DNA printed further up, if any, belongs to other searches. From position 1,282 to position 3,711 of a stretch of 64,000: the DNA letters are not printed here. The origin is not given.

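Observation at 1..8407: Seven-gene translationally coupled operon combining a THF-type demethylase, a gamma-glutamyl ligase, an ADP-forming CoA ligase, an ALDH, a crotonase and an acrylyl-CoA reductase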

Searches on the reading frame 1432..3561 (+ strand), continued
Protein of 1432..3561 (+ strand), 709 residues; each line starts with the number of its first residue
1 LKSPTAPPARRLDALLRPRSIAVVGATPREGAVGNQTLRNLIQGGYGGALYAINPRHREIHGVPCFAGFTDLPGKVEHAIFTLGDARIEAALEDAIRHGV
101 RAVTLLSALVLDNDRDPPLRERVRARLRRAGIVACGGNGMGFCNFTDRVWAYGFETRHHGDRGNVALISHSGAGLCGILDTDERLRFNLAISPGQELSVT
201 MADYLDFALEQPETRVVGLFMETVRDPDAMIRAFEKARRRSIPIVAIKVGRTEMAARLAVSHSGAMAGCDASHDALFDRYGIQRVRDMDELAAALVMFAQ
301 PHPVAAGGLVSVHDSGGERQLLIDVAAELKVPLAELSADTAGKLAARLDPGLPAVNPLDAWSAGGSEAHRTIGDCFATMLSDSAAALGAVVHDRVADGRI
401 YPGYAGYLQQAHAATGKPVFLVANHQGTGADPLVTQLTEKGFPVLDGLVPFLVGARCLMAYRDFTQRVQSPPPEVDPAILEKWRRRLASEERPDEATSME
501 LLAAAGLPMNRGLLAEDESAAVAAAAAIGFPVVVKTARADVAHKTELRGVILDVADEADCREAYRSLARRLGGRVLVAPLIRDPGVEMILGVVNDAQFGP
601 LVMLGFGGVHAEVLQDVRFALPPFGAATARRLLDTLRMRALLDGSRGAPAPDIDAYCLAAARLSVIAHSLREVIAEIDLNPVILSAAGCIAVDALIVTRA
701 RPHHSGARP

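Call 58: get_annotated_region(hit=H12, flank=9000)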
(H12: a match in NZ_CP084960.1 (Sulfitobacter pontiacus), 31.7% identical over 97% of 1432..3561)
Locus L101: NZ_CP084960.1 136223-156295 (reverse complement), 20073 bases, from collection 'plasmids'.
description: Sulfitobacter pontiacus strain DSM 110277 plasmid pDSM110277_a, complete sequence
organism: Sulfitobacter pontiacus (NCBI taxid 60137)
taxonomy: Bacteria; Pseudomonadota; Alphaproteobacteria; Rhodobacterales; Roseobacteraceae; Sulfitobacter; Sulfitobacter pontiacus
host: -; source: cell culture,Seawater from the North Pacific Ocean incubated within a mesocosm experiment with diatom ...; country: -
typing (MOB-suite, as given by PLSDB): conjugative; relaxase MOBP; mating-pair formation MPF_T
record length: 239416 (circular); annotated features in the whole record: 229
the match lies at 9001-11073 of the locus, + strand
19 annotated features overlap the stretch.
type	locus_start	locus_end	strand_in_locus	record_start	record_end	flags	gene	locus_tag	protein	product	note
CDS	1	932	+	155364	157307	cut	-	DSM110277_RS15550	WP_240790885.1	TRAP transporter fused permease subunit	-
CDS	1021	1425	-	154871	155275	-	-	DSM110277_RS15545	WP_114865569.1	Zn-ribbon domain-containing OB-fold protein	-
CDS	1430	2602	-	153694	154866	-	-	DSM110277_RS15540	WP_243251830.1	acetyl-CoA acetyltransferase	-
CDS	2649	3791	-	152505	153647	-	-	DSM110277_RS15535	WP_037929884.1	acyl-CoA dehydrogenase family protein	-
CDS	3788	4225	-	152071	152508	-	-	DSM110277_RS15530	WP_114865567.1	MaoC/PaaZ C-terminal domain-containing protein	-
CDS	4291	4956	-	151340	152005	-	-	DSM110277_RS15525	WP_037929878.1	acetate--CoA ligase family protein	-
CDS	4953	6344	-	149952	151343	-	-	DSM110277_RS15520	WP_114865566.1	CoA-binding protein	-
CDS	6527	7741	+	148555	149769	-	-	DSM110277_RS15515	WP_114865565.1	CaiB/BaiF CoA-transferase family protein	-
CDS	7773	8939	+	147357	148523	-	-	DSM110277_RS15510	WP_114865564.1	acyl-CoA dehydrogenase family protein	-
CDS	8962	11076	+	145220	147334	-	-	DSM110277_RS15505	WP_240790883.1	acetate--CoA ligase family protein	-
CDS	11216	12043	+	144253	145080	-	-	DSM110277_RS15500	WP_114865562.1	IclR family transcriptional regulator C-terminal domain-containing protein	-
CDS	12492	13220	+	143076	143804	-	-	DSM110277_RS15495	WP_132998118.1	UTRA domain-containing protein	-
CDS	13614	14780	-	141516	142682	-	-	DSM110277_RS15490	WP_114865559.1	acyl-CoA dehydrogenase family protein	-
CDS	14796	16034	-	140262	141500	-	-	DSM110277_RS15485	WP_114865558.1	thiolase family protein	-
CDS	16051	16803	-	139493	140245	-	-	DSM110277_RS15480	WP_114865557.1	enoyl-CoA hydratase-related protein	-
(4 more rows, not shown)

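Call 63: get_annotated_region(hit=H50, flank=9000)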
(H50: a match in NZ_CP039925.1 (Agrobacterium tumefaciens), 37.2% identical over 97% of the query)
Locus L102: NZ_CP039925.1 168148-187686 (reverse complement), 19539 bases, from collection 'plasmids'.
description: Agrobacterium tumefaciens strain CFBP7129 plasmid pAtCFBP7129b, complete sequence
organism: Agrobacterium tumefaciens (NCBI taxid 358)
taxonomy: Bacteria; Pseudomonadota; Alphaproteobacteria; Hyphomicrobiales; Rhizobiaceae; Agrobacterium; Agrobacterium tumefaciens
host: -; source: -; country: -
typing (MOB-suite, as given by PLSDB): non-mobilizable; mating-pair formation MPF_T
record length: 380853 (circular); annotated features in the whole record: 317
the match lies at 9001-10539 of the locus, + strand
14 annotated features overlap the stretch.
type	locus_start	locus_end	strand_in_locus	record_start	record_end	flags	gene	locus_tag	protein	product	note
CDS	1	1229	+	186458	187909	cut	-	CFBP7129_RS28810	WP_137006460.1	gamma-aminobutyraldehyde dehydrogenase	-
CDS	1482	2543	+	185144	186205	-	-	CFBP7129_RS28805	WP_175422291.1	phosphotransferase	-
CDS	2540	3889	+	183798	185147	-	-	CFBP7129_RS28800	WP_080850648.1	aspartate aminotransferase family protein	-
CDS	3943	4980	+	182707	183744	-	-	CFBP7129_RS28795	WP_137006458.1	ABC transporter ATP-binding protein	-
CDS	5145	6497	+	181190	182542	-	-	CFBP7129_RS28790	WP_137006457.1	sugar ABC transporter substrate-binding protein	-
CDS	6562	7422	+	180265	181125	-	-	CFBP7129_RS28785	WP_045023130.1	carbohydrate ABC transporter permease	GO:0008643 - carbohydrate transport [Evidence IEA]; GO:0055085 - transmembrane transport [Evidence IEA]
CDS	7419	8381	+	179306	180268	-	-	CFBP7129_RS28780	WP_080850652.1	sugar ABC transporter permease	-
CDS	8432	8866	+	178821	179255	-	-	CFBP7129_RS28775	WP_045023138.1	hypothetical protein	-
CDS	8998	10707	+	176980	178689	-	-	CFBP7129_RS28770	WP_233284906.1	NAD(P)/FAD-dependent oxidoreductase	-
CDS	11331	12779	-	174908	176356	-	-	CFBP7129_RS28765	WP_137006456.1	diguanylate cyclase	-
CDS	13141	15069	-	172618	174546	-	-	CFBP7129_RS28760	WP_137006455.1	methyl-accepting chemotaxis protein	-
CDS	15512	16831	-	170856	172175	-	-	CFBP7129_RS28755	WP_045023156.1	sigma-54 dependent transcriptional regulator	GO:0006355 - regulation of DNA-templated transcription [Evidence IEA]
CDS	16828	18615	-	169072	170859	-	-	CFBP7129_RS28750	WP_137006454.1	cache domain-containing protein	-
CDS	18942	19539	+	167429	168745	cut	-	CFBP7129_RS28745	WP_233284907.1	MFS transporter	-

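Call 64: get_annotated_region(hit=H36, flank=9000)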
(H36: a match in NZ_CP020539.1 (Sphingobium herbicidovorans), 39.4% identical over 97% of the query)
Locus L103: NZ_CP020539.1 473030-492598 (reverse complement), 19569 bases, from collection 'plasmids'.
description: Sphingobium herbicidovorans strain MH plasmid pMSHV, complete sequence
organism: Sphingobium herbicidovorans (NCBI taxid 76947)
taxonomy: Bacteria; Pseudomonadota; Alphaproteobacteria; Sphingomonadales; Sphingomonadaceae; Sphingobium; Sphingobium herbicidovorans
host: -; source: cell culture,soil; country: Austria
typing (MOB-suite, as given by PLSDB): conjugative; replicon rep_cluster_545; relaxase MOBP; mating-pair formation MPF_T
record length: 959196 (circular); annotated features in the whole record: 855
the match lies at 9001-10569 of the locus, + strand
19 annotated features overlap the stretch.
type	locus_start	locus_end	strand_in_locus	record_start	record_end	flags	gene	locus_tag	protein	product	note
CDS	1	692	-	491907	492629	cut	-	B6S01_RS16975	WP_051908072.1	dienelactone hydrolase family protein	-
CDS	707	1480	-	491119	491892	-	-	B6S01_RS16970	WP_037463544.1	3'(2'),5'-bisphosphate nucleotidase CysQ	GO:0006790 - sulfur compound metabolic process [Evidence IEA]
CDS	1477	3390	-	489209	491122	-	cysN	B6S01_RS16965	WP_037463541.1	sulfate adenylyltransferase subunit CysN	GO:0006790 - sulfur compound metabolic process [Evidence IEA]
CDS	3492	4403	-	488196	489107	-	cysD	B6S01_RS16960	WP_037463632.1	sulfate adenylyltransferase subunit CysD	GO:0019419 - sulfate reduction [Evidence IEA]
CDS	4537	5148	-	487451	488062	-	-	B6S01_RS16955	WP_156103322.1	TetR/AcrR family transcriptional regulator C-terminal domain-containing protein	GO:0045892 - negative regulation of DNA-templated transcription [Evidence IEA]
CDS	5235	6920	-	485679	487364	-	-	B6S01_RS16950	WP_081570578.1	MFS transporter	GO:0055085 - transmembrane transport [Evidence IEA]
CDS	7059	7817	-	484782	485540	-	-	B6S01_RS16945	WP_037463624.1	enoyl-CoA hydratase-related protein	-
CDS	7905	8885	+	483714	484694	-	-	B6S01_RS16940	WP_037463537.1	bile acid:sodium symporter family protein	GO:0006810 - transport [Evidence IEA]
CDS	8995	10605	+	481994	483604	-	-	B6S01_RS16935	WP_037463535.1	NAD(P)/FAD-dependent oxidoreductase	-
CDS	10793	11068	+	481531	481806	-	-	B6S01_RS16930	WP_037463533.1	HU family DNA-binding protein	GO:0030261 - chromosome condensation [Evidence IEA]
CDS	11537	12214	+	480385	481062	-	-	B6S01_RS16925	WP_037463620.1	MucR family transcriptional regulator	-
CDS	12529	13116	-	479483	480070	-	-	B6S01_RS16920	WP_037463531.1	hypothetical protein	-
CDS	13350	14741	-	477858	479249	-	-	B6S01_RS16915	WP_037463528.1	NAD(P)(+) transhydrogenase (Re/Si-specific) subunit beta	-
CDS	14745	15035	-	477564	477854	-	-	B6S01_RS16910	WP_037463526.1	NAD(P) transhydrogenase subunit alpha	-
CDS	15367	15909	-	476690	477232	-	cobU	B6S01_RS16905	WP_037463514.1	bifunctional adenosylcobinamide kinase/adenosylcobinamide-phosphate guanylyltransferase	GO:0009236 - cobalamin biosynthetic process [Evidence IEA]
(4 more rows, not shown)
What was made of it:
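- Tried and rejected: The Agrobacterium and Sphingobium contexts were unrelated and uninformative (calls 63, 64).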
